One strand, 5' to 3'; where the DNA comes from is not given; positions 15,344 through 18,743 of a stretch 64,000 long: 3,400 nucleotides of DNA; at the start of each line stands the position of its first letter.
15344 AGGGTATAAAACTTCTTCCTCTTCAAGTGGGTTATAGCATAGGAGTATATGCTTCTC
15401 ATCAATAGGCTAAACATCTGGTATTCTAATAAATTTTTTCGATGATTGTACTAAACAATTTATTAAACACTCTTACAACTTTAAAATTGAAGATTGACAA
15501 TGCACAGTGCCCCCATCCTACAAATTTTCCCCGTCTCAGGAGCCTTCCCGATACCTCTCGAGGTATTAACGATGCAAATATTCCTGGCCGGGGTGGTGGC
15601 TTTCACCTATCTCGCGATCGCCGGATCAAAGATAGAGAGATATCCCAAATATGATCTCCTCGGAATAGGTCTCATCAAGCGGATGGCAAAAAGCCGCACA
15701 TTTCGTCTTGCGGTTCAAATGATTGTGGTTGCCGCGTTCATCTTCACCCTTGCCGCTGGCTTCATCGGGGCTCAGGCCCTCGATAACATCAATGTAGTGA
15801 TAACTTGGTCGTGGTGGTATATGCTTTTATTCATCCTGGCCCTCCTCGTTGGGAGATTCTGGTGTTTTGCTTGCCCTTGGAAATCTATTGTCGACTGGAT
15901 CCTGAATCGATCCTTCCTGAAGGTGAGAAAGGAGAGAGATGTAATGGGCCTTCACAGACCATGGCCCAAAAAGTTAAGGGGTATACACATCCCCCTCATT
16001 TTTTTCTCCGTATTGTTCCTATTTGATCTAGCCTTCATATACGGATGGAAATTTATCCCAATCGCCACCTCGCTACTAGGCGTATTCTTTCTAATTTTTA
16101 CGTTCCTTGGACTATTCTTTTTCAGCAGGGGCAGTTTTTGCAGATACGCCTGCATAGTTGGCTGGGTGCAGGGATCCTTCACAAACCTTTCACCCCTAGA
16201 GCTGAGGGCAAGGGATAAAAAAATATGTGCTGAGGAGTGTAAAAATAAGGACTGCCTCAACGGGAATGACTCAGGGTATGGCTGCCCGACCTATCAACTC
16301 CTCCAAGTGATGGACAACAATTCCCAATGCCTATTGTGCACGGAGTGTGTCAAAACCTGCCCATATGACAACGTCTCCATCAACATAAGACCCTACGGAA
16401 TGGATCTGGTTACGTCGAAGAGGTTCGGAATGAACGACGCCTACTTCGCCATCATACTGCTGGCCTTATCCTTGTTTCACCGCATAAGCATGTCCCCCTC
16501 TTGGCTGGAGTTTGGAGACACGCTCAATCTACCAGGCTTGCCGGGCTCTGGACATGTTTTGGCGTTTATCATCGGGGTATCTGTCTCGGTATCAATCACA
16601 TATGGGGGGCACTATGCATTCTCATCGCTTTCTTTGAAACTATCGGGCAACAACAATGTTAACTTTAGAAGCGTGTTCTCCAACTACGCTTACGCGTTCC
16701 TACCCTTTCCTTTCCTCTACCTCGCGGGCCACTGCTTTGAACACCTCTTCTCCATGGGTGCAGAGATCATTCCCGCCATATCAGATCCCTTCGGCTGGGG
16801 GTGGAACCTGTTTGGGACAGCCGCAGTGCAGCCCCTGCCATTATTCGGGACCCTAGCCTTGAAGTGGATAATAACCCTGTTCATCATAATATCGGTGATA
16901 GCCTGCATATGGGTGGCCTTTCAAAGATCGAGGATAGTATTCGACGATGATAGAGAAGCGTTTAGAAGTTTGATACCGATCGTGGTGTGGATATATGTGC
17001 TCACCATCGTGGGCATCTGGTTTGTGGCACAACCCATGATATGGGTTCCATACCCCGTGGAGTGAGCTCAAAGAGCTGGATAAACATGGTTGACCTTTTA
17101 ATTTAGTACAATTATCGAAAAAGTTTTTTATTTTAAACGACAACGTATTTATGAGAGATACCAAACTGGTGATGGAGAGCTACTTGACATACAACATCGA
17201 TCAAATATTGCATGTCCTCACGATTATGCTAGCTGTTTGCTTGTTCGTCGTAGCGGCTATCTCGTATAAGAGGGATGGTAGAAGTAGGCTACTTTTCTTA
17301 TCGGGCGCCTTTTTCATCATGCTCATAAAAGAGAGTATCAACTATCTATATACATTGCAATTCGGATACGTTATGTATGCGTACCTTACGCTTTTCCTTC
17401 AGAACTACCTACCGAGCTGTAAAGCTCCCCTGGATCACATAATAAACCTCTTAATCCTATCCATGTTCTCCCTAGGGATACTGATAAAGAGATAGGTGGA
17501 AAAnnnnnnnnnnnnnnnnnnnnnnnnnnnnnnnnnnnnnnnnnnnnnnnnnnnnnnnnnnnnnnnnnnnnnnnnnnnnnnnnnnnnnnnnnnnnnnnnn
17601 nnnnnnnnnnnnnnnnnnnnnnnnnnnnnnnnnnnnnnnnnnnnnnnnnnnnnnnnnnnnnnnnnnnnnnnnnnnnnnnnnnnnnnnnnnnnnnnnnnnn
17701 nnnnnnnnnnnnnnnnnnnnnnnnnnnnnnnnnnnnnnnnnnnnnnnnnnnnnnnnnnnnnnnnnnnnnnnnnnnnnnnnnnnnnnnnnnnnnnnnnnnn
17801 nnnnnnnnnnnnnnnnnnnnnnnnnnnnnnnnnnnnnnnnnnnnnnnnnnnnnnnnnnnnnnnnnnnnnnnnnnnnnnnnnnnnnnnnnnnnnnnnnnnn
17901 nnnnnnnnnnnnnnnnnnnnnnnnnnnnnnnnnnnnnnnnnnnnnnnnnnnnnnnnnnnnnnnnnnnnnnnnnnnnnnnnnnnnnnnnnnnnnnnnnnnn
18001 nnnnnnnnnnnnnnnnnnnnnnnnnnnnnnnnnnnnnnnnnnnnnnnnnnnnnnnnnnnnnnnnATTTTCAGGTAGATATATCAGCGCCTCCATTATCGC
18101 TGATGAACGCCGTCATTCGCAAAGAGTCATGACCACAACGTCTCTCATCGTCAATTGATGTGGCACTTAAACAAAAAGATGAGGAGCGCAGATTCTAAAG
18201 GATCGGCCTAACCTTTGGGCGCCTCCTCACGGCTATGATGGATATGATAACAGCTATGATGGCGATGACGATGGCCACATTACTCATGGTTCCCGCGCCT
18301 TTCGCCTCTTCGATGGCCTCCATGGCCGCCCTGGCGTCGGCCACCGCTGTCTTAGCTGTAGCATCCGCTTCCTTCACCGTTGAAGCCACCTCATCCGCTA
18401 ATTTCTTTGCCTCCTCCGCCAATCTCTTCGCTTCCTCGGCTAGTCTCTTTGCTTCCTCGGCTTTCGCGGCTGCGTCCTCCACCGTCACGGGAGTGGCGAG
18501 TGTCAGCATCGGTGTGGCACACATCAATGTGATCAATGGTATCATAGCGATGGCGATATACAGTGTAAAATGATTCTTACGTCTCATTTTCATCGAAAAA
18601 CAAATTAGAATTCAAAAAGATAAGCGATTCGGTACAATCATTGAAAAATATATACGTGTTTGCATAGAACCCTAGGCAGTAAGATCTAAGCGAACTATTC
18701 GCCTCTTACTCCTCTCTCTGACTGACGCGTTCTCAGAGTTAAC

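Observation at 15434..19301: Recurrent 19-nt intergenic motif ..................: five copies within 3.9 kb around a wHTH regulator gene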

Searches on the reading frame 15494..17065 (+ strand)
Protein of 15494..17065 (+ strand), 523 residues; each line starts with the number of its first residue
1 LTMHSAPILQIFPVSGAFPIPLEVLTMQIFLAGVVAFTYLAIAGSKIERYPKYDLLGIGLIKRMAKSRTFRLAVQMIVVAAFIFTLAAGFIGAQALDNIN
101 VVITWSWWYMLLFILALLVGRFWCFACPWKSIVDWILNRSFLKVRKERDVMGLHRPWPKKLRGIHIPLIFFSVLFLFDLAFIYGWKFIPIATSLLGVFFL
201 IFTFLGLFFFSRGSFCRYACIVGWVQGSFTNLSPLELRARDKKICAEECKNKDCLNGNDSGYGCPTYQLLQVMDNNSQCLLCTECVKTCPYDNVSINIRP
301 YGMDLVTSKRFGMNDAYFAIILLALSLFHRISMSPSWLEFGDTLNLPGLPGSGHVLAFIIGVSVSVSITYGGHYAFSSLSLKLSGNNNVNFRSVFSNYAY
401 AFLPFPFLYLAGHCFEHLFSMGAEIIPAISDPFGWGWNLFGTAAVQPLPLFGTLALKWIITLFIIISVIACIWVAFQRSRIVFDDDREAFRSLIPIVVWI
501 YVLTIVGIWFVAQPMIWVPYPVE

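Call 7: search_protein_families(library=pfam, proteins=[window:15494-17065:+], max_evalue=0.01)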
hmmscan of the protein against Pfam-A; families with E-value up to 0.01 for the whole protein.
window:15494-17065:+ (523 aa): 0 families

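Call 14: search_protein_families(library=ncbifam, proteins=[window:15494-17065:+], max_evalue=0.01)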
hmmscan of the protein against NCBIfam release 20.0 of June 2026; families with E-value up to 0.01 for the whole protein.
window:15494-17065:+ (523 aa): 2 families
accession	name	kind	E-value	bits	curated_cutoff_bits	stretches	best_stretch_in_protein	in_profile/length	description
TIGR02163.1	napH_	subfamily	6.7e-05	22.5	213.05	1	195-296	153-253/255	NapH/MauN family ferredoxin-type protein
NF007013.0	PRK09477.1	equivalog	0.0029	16.7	234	1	111-299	92-279/286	quinol dehydrogenase ferredoxin subunit NapH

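Call 66: search_protein_families(library=padloc, proteins=[window:15494-17065:+], max_evalue=0.001)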
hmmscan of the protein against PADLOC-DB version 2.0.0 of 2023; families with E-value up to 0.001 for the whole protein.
window:15494-17065:+ (523 aa): 0 families

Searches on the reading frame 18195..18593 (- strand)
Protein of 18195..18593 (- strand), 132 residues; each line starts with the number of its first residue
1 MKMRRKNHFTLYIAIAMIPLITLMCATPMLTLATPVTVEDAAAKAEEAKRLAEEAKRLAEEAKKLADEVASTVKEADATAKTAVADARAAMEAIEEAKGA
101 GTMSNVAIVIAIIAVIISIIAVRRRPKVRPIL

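Call 7: search_protein_families(library=pfam, proteins=[window:18195-18593:-], max_evalue=0.01)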
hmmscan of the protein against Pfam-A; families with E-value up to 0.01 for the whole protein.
window:18195-18593:- (132 aa): 3 families
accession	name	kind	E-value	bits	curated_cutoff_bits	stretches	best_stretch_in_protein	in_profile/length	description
PF02009.21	RIFIN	-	0.0059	17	32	1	38-121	224-307/327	Rifin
PF13800.11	Sigma_reg_N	-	0.0068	17.1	26.3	0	3-45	3-43/91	Sigma factor regulator N-terminal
PF09769.14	ApoO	-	0.0081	16.5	31.4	1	45-125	10-87/131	Apolipoprotein O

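Call 14: search_protein_families(library=ncbifam, proteins=[window:18195-18593:-], max_evalue=0.01)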
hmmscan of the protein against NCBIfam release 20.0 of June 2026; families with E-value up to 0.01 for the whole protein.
window:18195-18593:- (132 aa): 6 families
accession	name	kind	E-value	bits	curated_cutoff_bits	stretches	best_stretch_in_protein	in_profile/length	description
NF006611.0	PRK09173.1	equivalog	0.00012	22.1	195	1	31-99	20-90/159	F0F1 ATP synthase subunit B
NF050153.2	Rv3852_fam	equivalog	0.00071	20.1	100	1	42-124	60-141/145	Rv3852 family protein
NF035935.1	ESAT6_3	subfamily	0.0025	17.9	100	1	45-94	48-97/98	pore-forming ESAT-6 family protein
TIGR04211.1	SH3_and_anchor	equivalog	0.0029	17.2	65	1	41-127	106-190/198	TIGR04211 family SH3 domain-containing protein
NF009120.0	PRK12472.1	subfamily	0.0053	15.6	369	1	29-99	183-253/508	hypothetical protein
TIGR01477.1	RIFIN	paralog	0.0085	15.9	176.95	1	44-125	262-340/356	variant surface antigen, rifin family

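Call 66: search_protein_families(library=padloc, proteins=[window:18195-18593:-], max_evalue=0.001)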
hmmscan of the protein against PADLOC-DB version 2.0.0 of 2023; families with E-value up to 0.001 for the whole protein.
window:18195-18593:- (132 aa): 0 families
